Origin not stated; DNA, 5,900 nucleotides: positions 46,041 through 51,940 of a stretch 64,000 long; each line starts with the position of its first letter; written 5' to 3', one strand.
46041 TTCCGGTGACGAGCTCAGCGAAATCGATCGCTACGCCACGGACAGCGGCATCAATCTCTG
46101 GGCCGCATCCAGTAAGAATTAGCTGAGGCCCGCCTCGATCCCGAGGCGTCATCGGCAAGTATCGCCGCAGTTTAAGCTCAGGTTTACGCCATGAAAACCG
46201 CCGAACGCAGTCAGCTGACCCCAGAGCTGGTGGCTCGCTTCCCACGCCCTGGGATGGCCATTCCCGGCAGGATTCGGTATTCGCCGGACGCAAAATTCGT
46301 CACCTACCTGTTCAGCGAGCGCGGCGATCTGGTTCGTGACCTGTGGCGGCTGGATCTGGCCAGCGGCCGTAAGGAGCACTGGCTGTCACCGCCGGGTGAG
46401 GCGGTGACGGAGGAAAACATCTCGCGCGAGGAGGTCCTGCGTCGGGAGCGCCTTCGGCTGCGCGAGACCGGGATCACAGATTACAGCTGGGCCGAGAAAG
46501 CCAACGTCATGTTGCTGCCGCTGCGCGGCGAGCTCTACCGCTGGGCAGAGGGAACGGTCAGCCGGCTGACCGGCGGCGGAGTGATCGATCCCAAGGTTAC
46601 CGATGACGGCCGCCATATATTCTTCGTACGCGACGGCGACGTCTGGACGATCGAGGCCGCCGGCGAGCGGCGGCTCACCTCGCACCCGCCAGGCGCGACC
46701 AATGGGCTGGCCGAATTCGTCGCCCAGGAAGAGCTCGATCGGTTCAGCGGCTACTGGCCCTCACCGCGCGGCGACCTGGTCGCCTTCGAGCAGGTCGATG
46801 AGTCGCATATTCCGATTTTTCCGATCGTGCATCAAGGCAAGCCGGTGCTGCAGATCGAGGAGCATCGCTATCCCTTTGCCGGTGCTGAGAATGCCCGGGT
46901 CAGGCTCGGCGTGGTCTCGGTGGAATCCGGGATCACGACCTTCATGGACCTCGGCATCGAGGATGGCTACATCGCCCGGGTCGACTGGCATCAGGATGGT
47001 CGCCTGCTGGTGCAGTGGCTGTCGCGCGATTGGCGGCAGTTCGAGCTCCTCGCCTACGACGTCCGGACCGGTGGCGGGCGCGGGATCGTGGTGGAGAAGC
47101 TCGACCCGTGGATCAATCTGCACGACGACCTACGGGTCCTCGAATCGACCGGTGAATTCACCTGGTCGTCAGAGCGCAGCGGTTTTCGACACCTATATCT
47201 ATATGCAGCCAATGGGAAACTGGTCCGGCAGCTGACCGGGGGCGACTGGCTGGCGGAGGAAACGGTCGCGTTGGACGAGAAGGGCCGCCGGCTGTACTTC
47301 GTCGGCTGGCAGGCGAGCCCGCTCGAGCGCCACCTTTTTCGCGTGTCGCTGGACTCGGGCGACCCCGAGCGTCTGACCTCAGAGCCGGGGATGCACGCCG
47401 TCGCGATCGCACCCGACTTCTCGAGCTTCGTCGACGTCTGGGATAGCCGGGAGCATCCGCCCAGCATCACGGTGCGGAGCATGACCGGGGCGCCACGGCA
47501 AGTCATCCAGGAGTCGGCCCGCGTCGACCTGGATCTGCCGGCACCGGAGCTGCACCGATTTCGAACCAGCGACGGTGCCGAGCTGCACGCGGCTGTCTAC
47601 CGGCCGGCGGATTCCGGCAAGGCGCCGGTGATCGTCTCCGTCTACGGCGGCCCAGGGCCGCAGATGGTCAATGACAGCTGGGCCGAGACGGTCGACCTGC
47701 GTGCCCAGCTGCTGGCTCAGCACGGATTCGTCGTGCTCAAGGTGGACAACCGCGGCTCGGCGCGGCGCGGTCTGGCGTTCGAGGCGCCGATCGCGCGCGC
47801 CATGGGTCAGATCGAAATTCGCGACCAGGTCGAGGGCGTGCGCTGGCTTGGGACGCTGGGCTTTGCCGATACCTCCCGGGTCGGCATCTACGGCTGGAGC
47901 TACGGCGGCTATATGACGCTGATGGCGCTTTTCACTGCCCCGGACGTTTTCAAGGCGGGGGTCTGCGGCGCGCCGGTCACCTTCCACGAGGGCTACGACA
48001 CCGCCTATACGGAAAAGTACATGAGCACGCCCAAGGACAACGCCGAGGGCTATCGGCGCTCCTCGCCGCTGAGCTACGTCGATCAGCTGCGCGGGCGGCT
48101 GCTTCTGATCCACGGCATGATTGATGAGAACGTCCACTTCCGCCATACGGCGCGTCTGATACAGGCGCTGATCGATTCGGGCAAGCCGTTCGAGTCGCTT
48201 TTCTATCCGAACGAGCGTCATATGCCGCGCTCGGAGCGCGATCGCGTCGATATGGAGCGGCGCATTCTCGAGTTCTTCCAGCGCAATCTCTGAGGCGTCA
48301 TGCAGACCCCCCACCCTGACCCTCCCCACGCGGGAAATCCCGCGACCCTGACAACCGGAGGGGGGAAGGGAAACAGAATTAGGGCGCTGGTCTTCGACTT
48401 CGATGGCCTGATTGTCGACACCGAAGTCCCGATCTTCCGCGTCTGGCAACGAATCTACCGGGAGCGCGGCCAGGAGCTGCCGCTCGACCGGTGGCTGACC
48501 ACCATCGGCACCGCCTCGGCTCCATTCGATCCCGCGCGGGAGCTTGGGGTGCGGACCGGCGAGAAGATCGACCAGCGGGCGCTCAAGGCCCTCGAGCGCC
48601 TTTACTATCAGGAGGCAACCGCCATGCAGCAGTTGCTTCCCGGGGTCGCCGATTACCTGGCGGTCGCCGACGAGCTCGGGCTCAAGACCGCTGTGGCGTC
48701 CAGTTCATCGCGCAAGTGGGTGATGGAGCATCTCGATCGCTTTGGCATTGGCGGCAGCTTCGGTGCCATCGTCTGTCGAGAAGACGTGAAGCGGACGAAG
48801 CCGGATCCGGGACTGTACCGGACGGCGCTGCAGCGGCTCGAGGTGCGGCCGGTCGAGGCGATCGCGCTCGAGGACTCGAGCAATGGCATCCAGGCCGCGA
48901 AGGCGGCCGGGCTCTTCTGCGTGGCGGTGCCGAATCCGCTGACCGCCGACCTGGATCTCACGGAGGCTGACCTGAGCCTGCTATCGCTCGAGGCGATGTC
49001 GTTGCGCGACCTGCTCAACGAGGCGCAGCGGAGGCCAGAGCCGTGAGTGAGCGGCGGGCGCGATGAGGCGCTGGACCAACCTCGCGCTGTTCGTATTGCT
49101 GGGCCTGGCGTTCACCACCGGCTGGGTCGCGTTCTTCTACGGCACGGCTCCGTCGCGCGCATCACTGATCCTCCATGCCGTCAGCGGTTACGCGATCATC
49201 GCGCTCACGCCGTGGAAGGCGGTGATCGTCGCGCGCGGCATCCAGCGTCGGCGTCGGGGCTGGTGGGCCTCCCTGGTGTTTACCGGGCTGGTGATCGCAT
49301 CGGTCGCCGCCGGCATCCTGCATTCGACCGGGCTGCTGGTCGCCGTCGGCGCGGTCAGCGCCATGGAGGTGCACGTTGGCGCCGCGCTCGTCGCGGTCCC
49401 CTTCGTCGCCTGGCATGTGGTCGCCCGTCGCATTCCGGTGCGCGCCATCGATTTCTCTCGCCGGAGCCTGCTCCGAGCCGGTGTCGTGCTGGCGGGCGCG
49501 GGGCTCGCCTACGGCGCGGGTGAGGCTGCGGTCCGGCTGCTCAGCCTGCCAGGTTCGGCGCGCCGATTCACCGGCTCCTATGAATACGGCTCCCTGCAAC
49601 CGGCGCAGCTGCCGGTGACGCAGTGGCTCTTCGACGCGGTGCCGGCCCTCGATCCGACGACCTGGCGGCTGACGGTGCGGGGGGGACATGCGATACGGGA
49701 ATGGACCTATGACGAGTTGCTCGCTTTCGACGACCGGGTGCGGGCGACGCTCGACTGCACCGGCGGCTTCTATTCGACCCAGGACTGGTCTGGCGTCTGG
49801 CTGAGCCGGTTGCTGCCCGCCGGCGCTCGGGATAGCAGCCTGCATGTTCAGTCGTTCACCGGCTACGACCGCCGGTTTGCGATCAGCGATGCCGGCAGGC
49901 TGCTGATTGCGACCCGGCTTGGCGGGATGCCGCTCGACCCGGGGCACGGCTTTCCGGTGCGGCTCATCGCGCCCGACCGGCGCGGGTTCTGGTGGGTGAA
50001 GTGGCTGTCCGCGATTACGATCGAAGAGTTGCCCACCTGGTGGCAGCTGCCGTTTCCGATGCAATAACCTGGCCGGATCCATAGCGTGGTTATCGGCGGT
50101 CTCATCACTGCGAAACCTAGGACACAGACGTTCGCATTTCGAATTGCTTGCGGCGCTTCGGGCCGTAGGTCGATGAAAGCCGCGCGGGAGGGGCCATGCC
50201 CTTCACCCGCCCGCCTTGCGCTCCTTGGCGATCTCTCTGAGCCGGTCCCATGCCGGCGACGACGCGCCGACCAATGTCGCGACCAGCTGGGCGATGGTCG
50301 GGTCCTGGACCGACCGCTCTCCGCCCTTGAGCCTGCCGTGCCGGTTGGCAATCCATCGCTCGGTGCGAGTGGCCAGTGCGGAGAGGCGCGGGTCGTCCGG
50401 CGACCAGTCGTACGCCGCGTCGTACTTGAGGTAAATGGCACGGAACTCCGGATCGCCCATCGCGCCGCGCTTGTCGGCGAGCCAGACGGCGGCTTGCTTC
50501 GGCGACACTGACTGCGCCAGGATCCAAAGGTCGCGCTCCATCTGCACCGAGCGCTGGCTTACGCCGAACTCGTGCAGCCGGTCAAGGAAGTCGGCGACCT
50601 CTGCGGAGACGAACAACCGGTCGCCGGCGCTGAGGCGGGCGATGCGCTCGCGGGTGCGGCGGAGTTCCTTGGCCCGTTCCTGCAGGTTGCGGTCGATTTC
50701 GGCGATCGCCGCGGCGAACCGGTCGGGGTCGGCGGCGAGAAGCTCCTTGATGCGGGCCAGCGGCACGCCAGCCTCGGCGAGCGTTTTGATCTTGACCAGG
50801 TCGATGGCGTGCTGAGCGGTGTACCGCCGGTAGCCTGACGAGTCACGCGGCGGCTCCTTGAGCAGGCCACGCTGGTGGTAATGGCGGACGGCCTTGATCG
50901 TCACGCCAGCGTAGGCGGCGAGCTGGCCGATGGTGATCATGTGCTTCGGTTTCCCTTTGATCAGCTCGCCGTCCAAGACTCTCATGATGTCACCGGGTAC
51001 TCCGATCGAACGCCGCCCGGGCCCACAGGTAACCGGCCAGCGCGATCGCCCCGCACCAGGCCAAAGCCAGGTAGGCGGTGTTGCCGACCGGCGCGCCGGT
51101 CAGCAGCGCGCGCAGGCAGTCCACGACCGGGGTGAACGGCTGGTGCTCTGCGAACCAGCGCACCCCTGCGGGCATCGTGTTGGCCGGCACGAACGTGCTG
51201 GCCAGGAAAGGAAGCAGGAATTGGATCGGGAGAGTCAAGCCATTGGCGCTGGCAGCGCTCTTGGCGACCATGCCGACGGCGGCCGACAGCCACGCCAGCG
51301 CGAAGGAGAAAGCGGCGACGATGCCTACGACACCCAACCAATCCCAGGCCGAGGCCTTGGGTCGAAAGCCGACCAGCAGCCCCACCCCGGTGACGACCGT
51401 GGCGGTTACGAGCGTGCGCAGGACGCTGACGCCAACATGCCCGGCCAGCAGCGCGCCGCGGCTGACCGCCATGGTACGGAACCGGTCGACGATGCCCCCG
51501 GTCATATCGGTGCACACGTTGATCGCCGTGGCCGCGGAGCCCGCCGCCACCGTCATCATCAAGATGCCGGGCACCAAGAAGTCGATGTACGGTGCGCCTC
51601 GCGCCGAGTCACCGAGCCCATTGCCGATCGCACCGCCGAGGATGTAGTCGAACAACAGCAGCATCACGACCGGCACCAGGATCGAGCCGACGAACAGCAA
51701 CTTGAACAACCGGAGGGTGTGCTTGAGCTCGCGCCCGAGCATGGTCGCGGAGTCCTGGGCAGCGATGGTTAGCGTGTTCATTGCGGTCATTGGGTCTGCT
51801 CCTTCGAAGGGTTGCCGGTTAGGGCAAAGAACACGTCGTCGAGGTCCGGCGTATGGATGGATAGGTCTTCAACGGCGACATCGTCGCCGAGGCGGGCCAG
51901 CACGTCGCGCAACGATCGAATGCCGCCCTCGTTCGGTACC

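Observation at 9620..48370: Dispersed G/C-rich hairpin repeat family at 12 loci: two hairpin types sharing an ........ module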

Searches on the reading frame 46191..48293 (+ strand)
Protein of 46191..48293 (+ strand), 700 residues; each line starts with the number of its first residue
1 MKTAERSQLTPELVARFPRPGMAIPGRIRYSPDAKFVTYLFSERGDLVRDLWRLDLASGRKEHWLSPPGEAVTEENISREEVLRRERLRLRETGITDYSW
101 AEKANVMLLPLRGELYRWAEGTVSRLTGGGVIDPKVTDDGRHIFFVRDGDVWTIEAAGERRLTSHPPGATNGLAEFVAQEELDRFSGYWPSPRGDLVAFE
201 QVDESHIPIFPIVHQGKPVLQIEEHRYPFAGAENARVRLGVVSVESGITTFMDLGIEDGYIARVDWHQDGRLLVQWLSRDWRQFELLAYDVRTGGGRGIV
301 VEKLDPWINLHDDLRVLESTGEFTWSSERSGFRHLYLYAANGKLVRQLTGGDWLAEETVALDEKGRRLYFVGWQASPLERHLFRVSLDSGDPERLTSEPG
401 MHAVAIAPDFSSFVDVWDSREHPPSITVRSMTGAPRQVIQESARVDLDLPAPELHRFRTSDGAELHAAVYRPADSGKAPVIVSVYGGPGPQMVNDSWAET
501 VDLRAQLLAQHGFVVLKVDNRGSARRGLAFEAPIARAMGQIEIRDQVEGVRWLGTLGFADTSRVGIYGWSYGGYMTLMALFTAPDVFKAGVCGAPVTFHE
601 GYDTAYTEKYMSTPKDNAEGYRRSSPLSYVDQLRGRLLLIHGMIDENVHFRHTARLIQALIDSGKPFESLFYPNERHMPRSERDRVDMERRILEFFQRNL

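Call 11: find_encoding_contigs(protein=window:46191-48293:+, flank=10000, max_places=6)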
Protein window:46191-48293:+ (700 aa): 1 contig read that carries it; 1 place shown.
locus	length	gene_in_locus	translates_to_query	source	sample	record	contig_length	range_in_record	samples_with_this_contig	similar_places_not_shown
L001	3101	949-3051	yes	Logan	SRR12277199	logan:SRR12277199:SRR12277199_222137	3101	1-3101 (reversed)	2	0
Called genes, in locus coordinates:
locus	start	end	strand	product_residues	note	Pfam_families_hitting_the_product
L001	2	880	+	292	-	?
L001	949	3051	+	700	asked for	PF26549:Tricorn_N (faint), PF00930:DPPIV_N, PF01738:DLH (weak), PF02129:Peptidase_S15, PF20434:BD-FAE (faint), PF00326:Peptidase_S9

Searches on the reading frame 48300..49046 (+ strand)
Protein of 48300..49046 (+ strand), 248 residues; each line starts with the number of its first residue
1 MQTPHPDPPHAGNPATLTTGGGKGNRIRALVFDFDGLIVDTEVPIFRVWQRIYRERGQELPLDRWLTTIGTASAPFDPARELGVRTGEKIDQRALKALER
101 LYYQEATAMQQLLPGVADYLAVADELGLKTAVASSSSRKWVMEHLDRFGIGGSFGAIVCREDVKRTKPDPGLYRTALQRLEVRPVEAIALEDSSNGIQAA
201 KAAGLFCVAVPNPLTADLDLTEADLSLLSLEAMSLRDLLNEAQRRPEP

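Call 46: search_protein_families(library=pfam, proteins=[window:48300-49046:+], max_evalue=0.01)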
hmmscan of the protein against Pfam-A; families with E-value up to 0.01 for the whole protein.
window:48300-49046:+ (248 aa): 4 families
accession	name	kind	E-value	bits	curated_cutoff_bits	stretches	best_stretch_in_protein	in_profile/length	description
PF13419.12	HAD_2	-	3.7e-33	115.6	23.8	1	31-210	2-178/178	Haloacid dehalogenase-like hydrolase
PF00702.32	Hydrolase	-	7.9e-28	98.6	26.4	1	27-204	1-191/191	haloacid dehalogenase-like hydrolase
PF12710.13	HAD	-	2.9e-08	34.8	27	1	30-154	1-132/189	haloacid dehalogenase-like hydrolase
PF13242.12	Hydrolase_like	-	0.00024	21.4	22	1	166-219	3-57/75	HAD-hyrolase-like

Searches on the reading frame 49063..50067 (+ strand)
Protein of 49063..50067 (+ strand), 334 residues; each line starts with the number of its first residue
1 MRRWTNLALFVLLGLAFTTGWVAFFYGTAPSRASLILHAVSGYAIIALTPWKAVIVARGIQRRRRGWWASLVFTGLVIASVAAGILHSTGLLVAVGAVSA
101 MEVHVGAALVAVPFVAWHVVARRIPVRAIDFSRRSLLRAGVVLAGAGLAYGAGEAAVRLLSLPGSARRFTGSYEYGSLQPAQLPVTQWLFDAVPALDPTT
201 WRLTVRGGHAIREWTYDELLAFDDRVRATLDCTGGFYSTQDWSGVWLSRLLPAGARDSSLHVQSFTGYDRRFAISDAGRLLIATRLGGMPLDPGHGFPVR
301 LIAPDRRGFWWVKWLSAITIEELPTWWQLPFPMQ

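Call 65: search_protein_families(library=pfam, proteins=[window:49063-50067:+], max_evalue=0.001)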
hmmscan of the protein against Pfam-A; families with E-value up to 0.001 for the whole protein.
window:49063-50067:+ (334 aa): 1 family
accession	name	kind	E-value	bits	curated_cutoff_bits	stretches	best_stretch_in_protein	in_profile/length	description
PF00174.25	Oxidored_molyb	-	1.2e-20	74.2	24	1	192-322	3-162/169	Oxidoreductase molybdopterin binding domain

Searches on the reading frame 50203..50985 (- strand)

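Call 65: search_protein_families(library=pfam, proteins=[window:50203-50985:-], max_evalue=0.001)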
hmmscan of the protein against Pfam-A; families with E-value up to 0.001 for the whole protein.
window:50203-50985:- (260 aa): 2 families
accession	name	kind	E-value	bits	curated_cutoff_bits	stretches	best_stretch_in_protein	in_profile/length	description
PF13411.12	MerR_1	-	1.3e-15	57.7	21.6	1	18-85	2-68/69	MerR HTH family regulatory protein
PF00376.29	MerR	-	2.4e-14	53.3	28.2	1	18-55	1-38/38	MerR family regulatory protein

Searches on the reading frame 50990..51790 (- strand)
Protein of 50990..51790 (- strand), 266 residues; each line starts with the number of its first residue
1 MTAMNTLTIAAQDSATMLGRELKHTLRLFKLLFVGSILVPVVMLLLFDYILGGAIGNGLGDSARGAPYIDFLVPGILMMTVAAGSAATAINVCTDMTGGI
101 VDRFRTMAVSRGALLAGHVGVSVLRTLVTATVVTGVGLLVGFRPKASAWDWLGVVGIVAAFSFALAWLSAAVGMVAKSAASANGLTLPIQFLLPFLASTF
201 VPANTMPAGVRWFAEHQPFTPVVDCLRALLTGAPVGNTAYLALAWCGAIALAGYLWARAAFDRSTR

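Call 65: search_protein_families(library=pfam, proteins=[window:50990-51790:-], max_evalue=0.001)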
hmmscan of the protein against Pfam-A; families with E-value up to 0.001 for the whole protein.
window:50990-51790:- (266 aa): 2 families
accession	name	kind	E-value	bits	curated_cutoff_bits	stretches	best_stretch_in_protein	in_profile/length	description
PF01061.29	ABC2_membrane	-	1.5e-21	77.3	26.9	1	16-229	5-209/211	ABC-2 type transporter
PF12698.13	ABC2_membrane_3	-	1.1e-14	54.8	31.6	1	68-252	160-340/347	ABC-2 family transporter protein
